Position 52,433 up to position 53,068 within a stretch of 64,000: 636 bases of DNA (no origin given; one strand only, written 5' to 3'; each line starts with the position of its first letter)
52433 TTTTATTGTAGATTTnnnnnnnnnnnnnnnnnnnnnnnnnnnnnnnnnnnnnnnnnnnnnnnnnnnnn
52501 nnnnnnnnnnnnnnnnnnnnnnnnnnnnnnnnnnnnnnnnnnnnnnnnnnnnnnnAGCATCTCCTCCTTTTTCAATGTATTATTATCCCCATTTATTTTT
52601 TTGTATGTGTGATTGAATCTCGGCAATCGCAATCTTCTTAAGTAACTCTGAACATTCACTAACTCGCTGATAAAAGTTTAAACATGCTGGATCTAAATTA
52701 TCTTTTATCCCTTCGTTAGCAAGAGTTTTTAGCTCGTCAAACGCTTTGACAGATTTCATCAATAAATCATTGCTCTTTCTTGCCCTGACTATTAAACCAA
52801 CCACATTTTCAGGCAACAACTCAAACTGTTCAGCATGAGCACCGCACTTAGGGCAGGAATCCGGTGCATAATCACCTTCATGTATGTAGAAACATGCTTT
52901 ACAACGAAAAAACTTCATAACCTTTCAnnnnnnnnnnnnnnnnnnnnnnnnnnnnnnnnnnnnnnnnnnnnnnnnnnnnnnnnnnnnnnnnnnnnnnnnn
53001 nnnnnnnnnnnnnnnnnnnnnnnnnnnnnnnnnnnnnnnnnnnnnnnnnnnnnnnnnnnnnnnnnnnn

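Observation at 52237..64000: Che-type chemosensory operon decorated with redox-cofactor proteins and non-canonical accessory genes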

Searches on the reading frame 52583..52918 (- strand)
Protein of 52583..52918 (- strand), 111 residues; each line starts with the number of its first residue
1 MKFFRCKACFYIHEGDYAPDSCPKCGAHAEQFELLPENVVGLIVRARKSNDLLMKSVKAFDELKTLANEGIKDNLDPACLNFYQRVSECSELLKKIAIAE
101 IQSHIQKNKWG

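Call 4: search_protein_families(library=pfam, proteins=[window:52583-52918:-], max_evalue=0.01)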
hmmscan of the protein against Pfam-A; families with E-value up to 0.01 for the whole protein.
window:52583-52918:- (111 aa): 3 families
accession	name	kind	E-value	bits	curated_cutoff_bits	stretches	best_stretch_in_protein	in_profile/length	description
PF21349.2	RUBY_RBDX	-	5.4e-11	42.2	26.5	1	4-33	1-30/30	Rubrerythrin, rubredoxin-like domain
PF23458.2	DUF7130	-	0.00042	20.6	35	1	4-35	54-86/89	Domain of unknown function (DUF7130)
PF23455.1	DUF7129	-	0.0055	16.9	30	0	4-28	12-36/45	Domain of unknown function (DUF7129)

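Call 27: find_homologous_proteins(query=window:52583-52918:-)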
Query window:52583-52918:- (111 aa): 5 proteins with E <= 0.001 among 8 candidates.
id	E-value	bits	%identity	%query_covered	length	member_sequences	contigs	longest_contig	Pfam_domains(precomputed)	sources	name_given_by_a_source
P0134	1.1e-66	240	96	100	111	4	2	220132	PF21349.3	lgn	-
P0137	5.6e-48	180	72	100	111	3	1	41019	PF21349.3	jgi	-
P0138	1.7e-38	149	61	98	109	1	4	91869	PF21349.3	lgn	-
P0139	1.0e-33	134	60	98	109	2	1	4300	PF21349.3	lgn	-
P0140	1.6e-31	127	50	100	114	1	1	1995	PF21349.3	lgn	-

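Call 28: find_encoding_contigs(protein=P0137, flank=10000, max_places=3)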
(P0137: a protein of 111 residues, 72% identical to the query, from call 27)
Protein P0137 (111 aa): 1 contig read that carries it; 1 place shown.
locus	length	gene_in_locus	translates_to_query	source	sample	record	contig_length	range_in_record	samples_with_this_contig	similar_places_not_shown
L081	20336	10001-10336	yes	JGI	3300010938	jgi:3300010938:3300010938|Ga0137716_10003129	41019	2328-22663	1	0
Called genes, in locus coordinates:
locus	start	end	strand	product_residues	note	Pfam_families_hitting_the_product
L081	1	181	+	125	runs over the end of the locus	PF00072:Response_reg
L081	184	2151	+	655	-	PF01627:Hpt, PF02895:H-kinase_dim, PF02518:HATPase_c, PF01584:CheW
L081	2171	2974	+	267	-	PF13191:AAA_16 (faint), PF01637:ATPase_2, PF09848:SLFN-g3_helicase (faint), PF13173:AAA_14 (faint), PF13401:AAA_22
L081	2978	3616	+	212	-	PF01584:CheW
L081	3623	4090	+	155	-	PF01584:CheW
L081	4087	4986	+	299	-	PF13717:Zn_ribbon_4 (faint), PF00072:Response_reg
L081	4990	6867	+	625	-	PF12717:Cnd1 (faint), PF13646:HEAT_2 (weak), PF21581:SCD (faint), PF02985:HEAT (faint), PF13513:HEAT_EZ (faint), PF03130:HEAT_PBS (faint), PF13646:HEAT_2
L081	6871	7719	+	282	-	PF03705:CheR_N, PF01739:CheR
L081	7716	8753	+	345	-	PF00072:Response_reg, PF01339:CheB_methylest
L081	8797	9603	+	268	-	PF01590:GAF, PF13185:GAF_2, PF13492:GAF_3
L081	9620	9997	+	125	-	PF00072:Response_reg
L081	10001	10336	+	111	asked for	PF21349:RUBY_RBDX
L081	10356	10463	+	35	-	PF21349:RUBY_RBDX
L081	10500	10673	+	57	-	PF00037:Fer4, PF13237:Fer4_10, PF14697:Fer4_21 (weak), PF12838:Fer4_7, PF13187:Fer4_9, PF12797:Fer4_2 (weak), PF00037:Fer4, PF12837:Fer4_6 (weak), +5 more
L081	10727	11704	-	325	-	PF00106:adh_short (faint), PF01073:3Beta_HSD, PF01370:Epimerase, PF02719:Polysacc_synt_2, PF04321:RmlD_sub_bind, PF05368:NmrA, PF13460:NAD_binding_10, PF16363:GDP_Man_Dehyd, +1 more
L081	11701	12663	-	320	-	-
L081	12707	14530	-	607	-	PF13623:SurA_N_2, PF13624:SurA_N_3, PF13145:Rotamase_2, PF13616:Rotamase_3, PF00639:Rotamase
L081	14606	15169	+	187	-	PF00072:Response_reg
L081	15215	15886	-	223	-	PF01209:Ubie_methyltran, PF13489:Methyltransf_23, PF13649:Methyltransf_25, PF13847:Methyltransf_31, PF08241:Methyltransf_11, PF08242:Methyltransf_12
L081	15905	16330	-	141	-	PF04519:Bactofilin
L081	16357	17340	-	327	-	PF06089:Asparaginase_II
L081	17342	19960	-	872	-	PF01411:tRNA-synt_2c, PF07973:tRNA_SAD, PF02272:DHHA1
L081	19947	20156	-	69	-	PF21981:RecX_HTH3 (weak)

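Call 29: find_encoding_contigs(protein=P0138, flank=10000, max_places=3)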
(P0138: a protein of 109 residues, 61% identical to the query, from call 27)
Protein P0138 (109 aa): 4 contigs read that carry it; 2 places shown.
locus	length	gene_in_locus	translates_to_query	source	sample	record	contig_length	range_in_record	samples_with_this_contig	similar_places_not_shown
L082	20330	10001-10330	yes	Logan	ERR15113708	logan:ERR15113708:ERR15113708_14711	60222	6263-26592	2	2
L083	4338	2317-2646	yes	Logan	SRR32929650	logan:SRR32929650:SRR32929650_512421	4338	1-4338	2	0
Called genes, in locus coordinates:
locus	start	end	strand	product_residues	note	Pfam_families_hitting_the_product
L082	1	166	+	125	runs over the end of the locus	PF00072:Response_reg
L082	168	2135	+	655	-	PF01627:Hpt, PF02895:H-kinase_dim, PF02518:HATPase_c, PF01584:CheW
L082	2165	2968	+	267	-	PF13191:AAA_16 (faint), PF01637:ATPase_2, PF09848:SLFN-g3_helicase (faint), PF13173:AAA_14 (faint), PF13401:AAA_22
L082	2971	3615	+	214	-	PF01584:CheW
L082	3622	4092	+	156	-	PF01584:CheW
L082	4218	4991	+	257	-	PF00072:Response_reg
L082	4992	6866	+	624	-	PF21581:SCD (faint), PF02985:HEAT (faint), PF12717:Cnd1 (faint), PF13513:HEAT_EZ (faint), PF13646:HEAT_2 (weak), PF03130:HEAT_PBS (faint), PF13646:HEAT_2, PF13646:HEAT_2, +1 more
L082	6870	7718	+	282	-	PF03705:CheR_N, PF08242:Methyltransf_12 (faint), PF01739:CheR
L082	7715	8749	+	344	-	PF00072:Response_reg, PF01339:CheB_methylest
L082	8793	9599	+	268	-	PF01590:GAF, PF13185:GAF_2, PF13492:GAF_3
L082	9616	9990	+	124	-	PF00072:Response_reg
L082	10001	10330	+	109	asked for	PF21349:RUBY_RBDX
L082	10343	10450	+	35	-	PF21349:RUBY_RBDX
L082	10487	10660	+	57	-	PF00037:Fer4, PF13237:Fer4_10, PF14697:Fer4_21 (weak), PF12838:Fer4_7, PF13187:Fer4_9, PF12797:Fer4_2 (weak), PF00037:Fer4, PF12837:Fer4_6 (weak), +4 more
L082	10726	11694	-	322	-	PF01073:3Beta_HSD, PF01370:Epimerase, PF02719:Polysacc_synt_2, PF04321:RmlD_sub_bind, PF05368:NmrA, PF13460:NAD_binding_10 (weak), PF16363:GDP_Man_Dehyd, PF07993:NAD_binding_4 (weak)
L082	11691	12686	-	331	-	-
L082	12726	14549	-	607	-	PF13623:SurA_N_2, PF13624:SurA_N_3, PF13145:Rotamase_2, PF13616:Rotamase_3, PF00639:Rotamase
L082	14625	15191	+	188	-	PF00072:Response_reg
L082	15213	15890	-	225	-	PF01209:Ubie_methyltran, PF13489:Methyltransf_23 (weak), PF08241:Methyltransf_11, PF13649:Methyltransf_25, PF13847:Methyltransf_31 (weak)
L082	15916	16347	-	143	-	PF04519:Bactofilin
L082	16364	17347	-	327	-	PF06089:Asparaginase_II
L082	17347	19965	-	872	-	PF01411:tRNA-synt_2c, PF07973:tRNA_SAD, PF02272:DHHA1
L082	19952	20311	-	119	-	PF21981:RecX_HTH3 (weak)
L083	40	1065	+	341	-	PF00072:Response_reg, PF01339:CheB_methylest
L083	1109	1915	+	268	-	PF01590:GAF, PF13185:GAF_2, PF13492:GAF_3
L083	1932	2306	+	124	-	PF00072:Response_reg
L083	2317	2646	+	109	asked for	PF21349:RUBY_RBDX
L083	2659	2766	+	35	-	PF21349:RUBY_RBDX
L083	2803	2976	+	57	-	PF00037:Fer4, PF13237:Fer4_10, PF14697:Fer4_21 (weak), PF12838:Fer4_7, PF13187:Fer4_9, PF12797:Fer4_2 (weak), PF00037:Fer4, PF12837:Fer4_6 (weak), +4 more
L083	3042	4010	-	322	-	PF01073:3Beta_HSD, PF01370:Epimerase, PF02719:Polysacc_synt_2, PF04321:RmlD_sub_bind, PF05368:NmrA, PF13460:NAD_binding_10 (weak), PF16363:GDP_Man_Dehyd, PF07993:NAD_binding_4 (weak)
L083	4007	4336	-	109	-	?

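Call 30: find_encoding_contigs(protein=P0140, flank=10000, max_places=3)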
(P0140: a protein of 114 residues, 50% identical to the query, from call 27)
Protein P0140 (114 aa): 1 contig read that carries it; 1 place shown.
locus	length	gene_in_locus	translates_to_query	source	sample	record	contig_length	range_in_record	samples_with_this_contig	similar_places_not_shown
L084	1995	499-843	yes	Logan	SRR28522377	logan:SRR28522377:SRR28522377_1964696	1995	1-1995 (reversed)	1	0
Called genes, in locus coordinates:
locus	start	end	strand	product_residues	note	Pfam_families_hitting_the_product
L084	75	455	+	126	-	PF00072:Response_reg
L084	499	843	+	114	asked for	PF21349:RUBY_RBDX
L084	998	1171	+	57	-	PF00037:Fer4, PF13237:Fer4_10, PF14697:Fer4_21 (weak), PF12838:Fer4_7, PF13187:Fer4_9, PF13484:Fer4_16 (weak), PF00037:Fer4, PF12837:Fer4_6 (weak), +4 more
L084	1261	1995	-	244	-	?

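Call 44: predict_structure(alignment_id=A3)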
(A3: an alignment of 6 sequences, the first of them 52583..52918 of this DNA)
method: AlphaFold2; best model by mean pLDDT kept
length: 111 residues; sequences in the alignment: 6
mean_pLDDT: 91.1   pTM: 0.68
mean pLDDT of the five models: 91.1, 90.2, 89.9, 89.5, 89.0
residues with pLDDT >= 90: 86; 70-90: 20; 50-70: 4; < 50: 1
segments of 3 or more residues with pLDDT < 50: none
pLDDT, mean of each block of 10 residues (from residue 1): 91 92 94 92 90 96 96 91 97 95 72 47
secondary structure, 60 per line:
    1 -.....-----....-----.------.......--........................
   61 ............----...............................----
elements in order: E2-6 E12-15 E32-34 H37-72 H77-107

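Call 47: search_protein_representatives(alignment_id=A3)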
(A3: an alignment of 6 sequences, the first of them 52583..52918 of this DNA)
Query: 6 sequences, 111 profile positions. Proteins with E-value up to 0.001 (for the whole library): 925; up to 1e-10: 109; up to 1e-30: 3. The best 150 are listed.
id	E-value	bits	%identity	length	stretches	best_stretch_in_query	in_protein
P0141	3.6e-47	175.5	-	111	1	1-111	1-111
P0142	8.5e-32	126.0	-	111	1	1-111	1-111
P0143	6.6e-31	123.1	-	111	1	1-111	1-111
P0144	1.1e-29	119.2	-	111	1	1-111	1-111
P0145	6.9e-27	110.2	-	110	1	3-111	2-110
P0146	9.2e-27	109.8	-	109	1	3-111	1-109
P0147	1.3e-26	109.3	-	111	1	2-110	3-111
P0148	2.0e-26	108.7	-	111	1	2-110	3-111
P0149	5.5e-26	107.3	-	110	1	3-111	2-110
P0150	5.0e-25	104.2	-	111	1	2-110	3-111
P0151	3.3e-24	101.5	-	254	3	1-37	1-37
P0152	1.1e-23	99.8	-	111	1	2-110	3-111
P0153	1.5e-23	99.4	-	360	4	3-40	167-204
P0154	1.4e-22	96.3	-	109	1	3-111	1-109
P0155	2.3e-22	95.6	-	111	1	1-111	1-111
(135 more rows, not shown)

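Call 49: fold_search(model_id=the predicted structure, library=pdb)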
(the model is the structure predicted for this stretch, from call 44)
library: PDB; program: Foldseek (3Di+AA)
matches with E <= 10: 467; with E <= 0.001: 0
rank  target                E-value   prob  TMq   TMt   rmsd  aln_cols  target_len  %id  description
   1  6gpx_A                1.7e-02  0.87  0.31  0.13  12.6       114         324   21  CRYSTAL STRUCTURE OF CCR2A IN COMPLEX WITH MK-0812 (released 2019-01-02)
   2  4tpu                  2.2e-02  1.00  0.31  0.21   1.0        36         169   42  CRYSTAL STRUCTURE OF FERREDOXIN-DEPENDENT DISULFIDE REDUCTASE FROM METHANOSARCINA ACETIVORANS (released 2015-05-13)
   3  6bd4                  9.8e-02  0.38  0.28  0.11  12.9       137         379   20  Crystal structure of human apo-Frizzled4 receptor (released 2018-08-22)
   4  1b71                  2.4e-01  1.00  0.30  0.18   0.7        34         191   47  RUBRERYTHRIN (released 2000-01-26)
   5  9j3d_D                3.5e-01  0.77  0.45  0.19   3.7        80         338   11  Cryo-EM structure of TMexCD1-TOprJ1 (released 2025-08-13)
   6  1ryt                  3.8e-01  1.00  0.31  0.18   1.3        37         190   43  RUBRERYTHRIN (released 1997-05-15)
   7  6ixe                  6.3e-01  0.25  0.25  0.14   8.4        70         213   18  Crystal structure of SeMet apo SH3BP5 (I41) (released 2019-03-20)
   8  3lsq_A                9.8e-01  0.90  0.55  0.15   2.5        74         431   16  Trypanosoma brucei seryl-tRNA synthetase (released 2010-03-02)
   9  5l8b_B                9.8e-01  0.21  0.27  0.33   6.0        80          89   15  Crystal structure of Rhodospirillum rubrum Rru_A0973 mutant E62A (released 2016-08-31)
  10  5xu0_C                1.0e+00  0.21  0.27  0.16   5.8        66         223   15  Structure of the membrane fusion protein Spr0693 from Streptococcus pneumoniae R6 (released 2018-01-24)
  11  5l89_c                1.1e+00  0.20  0.26  0.35   6.1        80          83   15  Crystal structure of Rhodospirillum rubrum Rru_A0973 mutant E32A (released 2016-08-31)
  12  6s1k_E                1.2e+00  0.85  0.53  0.57   3.0        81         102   16  E. coli Core Signaling Unit, carrying QQQQ receptor mutation (released 2020-01-22)
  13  5ka5                  1.2e+00  0.63  0.48  0.62   3.1        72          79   12  HIV-1 gp41 variant V549E resistance mutation (released 2016-12-14)
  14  3gvm_C                1.2e+00  0.25  0.30  0.33   7.4        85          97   14  Structure of the homodimeric WXG-100 family protein from Streptococcus agalactiae (released 2010-09-08)
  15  5l8b_E                1.2e+00  0.20  0.26  0.32   5.9        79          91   15  Crystal structure of Rhodospirillum rubrum Rru_A0973 mutant E62A (released 2016-08-31)
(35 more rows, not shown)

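Call 50: find_encoding_contigs(protein=P0142, flank=6000, max_places=2)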
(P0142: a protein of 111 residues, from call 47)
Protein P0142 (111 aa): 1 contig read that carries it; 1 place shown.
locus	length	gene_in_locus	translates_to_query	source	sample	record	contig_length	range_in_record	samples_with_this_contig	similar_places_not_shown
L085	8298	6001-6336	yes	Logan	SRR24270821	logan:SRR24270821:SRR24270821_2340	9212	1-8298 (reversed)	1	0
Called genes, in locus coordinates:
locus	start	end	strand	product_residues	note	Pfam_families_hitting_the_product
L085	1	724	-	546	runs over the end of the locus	?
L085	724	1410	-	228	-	PF13490:zf-HC2 (weak)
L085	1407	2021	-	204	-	PF04542:Sigma70_r2 (weak), PF08281:Sigma70_r4_2, PF04545:Sigma70_r4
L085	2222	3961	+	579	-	PF03349:Toluene_X (weak)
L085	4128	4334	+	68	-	-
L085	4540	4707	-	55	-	-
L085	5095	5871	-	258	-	PF01784:DUF34_NIF3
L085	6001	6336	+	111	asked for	PF21349:RUBY_RBDX, PF23458:DUF7130 (weak)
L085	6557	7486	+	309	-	PF01022:HTH_5, PF12840:HTH_20, PF01209:Ubie_methyltran, PF13489:Methyltransf_23, PF05175:MTS, PF13847:Methyltransf_31, PF08241:Methyltransf_11, PF08242:Methyltransf_12, +5 more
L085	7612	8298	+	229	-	?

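Call 51: find_encoding_contigs(protein=P0143, flank=6000, max_places=2)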
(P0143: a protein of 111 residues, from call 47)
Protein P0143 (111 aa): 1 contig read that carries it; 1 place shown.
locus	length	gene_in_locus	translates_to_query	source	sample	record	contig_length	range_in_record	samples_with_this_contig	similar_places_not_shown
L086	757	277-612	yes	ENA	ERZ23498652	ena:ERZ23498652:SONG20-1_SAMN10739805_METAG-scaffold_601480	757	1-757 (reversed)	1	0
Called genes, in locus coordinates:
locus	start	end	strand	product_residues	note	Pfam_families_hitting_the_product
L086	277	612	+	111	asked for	PF21349:RUBY_RBDX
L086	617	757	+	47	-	?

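Call 52: find_encoding_contigs(protein=P0144, flank=6000, max_places=2)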
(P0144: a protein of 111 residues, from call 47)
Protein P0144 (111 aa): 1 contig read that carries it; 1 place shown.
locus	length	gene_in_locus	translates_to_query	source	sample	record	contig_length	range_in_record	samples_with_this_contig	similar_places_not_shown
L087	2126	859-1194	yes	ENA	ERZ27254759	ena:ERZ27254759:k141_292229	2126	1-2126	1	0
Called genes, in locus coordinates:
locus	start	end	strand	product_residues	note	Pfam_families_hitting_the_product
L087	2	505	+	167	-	?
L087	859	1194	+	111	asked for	PF21349:RUBY_RBDX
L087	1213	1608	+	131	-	PF01243:PNPOx_N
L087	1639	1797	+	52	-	PF00301:Rubredoxin, PF21349:RUBY_RBDX (faint)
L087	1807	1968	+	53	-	-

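Call 53: find_encoding_contigs(protein=P0147, flank=6000, max_places=2)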
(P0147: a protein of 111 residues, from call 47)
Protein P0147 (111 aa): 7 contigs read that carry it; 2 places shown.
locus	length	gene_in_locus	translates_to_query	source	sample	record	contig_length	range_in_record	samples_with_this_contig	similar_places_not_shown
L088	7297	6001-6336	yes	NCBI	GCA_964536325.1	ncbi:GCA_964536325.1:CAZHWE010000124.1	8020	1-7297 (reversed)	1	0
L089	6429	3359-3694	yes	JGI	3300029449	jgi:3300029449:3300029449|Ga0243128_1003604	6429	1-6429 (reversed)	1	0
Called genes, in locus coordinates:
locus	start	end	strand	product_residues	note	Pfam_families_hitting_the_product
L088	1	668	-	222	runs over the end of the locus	PF02683:DsbD_TM, PF13386:DsbD_2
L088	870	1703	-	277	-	PF10609:ParA, PF01656:CbiA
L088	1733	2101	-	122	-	PF02001:DUF134, PF04545:Sigma70_r4 (weak)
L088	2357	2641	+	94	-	PF17253:DUF5320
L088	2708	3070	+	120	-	PF02579:Nitro_FeMo-Co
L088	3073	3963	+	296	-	PF01937:ARMT1-like_dom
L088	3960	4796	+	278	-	PF01656:CbiA, PF10609:ParA, PF13614:AAA_31, PF00037:Fer4, PF13237:Fer4_10 (weak), PF14697:Fer4_21 (weak), PF12838:Fer4_7 (weak), PF13187:Fer4_9 (weak), +5 more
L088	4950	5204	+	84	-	-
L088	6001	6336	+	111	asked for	PF23458:DUF7130 (weak), PF21349:RUBY_RBDX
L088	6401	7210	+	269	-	PF02535:Zip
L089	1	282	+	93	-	?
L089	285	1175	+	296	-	PF01937:ARMT1-like_dom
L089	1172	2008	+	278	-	PF01656:CbiA, PF10609:ParA (weak), PF13614:AAA_31 (weak), PF00037:Fer4 (weak), PF13237:Fer4_10 (weak), PF14697:Fer4_21 (weak), PF12838:Fer4_7 (weak), PF13187:Fer4_9 (weak), +4 more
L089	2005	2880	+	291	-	PF00142:Fer4_NifH (faint), PF01656:CbiA, PF13614:AAA_31 (faint), PF00037:Fer4 (faint), PF12797:Fer4_2 (faint), PF14697:Fer4_21, PF12838:Fer4_7 (weak), PF10609:ParA, +2 more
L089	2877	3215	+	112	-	PF02579:Nitro_FeMo-Co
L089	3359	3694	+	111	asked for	PF23458:DUF7130 (weak), PF21349:RUBY_RBDX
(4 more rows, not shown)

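Call 68: search_protein_families(library=ncbifam, proteins=[window:52583-52918:-], max_evalue=0.001)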
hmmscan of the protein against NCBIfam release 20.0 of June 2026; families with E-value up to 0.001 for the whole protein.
window:52583-52918:- (111 aa): 2 families
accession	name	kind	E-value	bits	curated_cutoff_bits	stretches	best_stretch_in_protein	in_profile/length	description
NF045767.1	RuberyRbr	equivalog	1.2e-06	28.7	200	1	3-38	158-193/194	rubrerythrin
NF045720.1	rubredox_RCKP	subfamily_domain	1.4e-05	24.6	45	1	1-32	1-31/34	RCKP-type rubredoxin-like domain-containing protein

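Call 70: find_encoding_contigs(protein=P0148, flank=6000, max_places=2)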
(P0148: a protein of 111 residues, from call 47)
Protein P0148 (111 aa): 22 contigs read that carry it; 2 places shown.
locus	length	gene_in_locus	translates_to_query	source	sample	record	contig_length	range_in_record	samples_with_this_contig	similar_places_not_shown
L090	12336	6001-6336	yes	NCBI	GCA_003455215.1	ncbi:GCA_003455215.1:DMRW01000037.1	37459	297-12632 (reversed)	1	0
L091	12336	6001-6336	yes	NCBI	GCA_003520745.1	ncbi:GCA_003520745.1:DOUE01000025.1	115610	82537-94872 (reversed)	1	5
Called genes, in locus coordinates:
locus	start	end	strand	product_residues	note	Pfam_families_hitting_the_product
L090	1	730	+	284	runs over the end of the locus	PF02463:SMC_N (faint), PF13476:AAA_23 (faint), PF00005:ABC_tran, PF13175:AAA_15 (faint), PF13304:AAA_21 (weak)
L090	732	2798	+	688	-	-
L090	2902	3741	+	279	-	PF02645:DegV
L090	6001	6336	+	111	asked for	PF23458:DUF7130 (faint), PF21349:RUBY_RBDX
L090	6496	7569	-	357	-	PF01300:Sua5_yciO_yrdC, PF03481:Sua5_C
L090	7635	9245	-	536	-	PF14010:PEPcase_2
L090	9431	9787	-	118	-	PF10057:MpsC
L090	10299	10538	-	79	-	PF01106:NifU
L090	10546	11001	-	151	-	PF02681:DUF212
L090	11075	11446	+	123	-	PF00575:S1, PF23459:S1_RRP5 (weak)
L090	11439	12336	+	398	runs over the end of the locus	PF00342:PGI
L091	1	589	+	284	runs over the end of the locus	PF02463:SMC_N (faint), PF13476:AAA_23 (faint), PF00005:ABC_tran, PF13175:AAA_15 (faint), PF13304:AAA_21 (weak)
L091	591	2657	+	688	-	-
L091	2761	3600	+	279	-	PF02645:DegV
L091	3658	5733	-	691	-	PF12437:GSIII_N, PF00120:Gln-synt_C, PF18318:Gln-synt_C-ter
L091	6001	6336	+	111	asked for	PF23458:DUF7130 (faint), PF21349:RUBY_RBDX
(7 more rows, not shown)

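Call 71: find_encoding_contigs(protein=P0149, flank=6000, max_places=2)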
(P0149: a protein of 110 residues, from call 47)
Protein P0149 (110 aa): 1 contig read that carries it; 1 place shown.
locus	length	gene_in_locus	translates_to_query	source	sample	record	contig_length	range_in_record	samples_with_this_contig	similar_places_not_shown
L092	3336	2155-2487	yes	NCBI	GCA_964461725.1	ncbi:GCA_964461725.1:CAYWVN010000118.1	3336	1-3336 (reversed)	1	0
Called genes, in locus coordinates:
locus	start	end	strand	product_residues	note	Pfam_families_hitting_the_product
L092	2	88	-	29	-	?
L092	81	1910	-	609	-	PF01558:POR, PF01855:POR_N, PF02780:Transketolase_C (weak), PF17147:PFOR_II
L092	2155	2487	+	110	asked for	PF21349:RUBY_RBDX, PF23458:DUF7130 (weak)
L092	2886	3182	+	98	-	PF01865:PhoU_div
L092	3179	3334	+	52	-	?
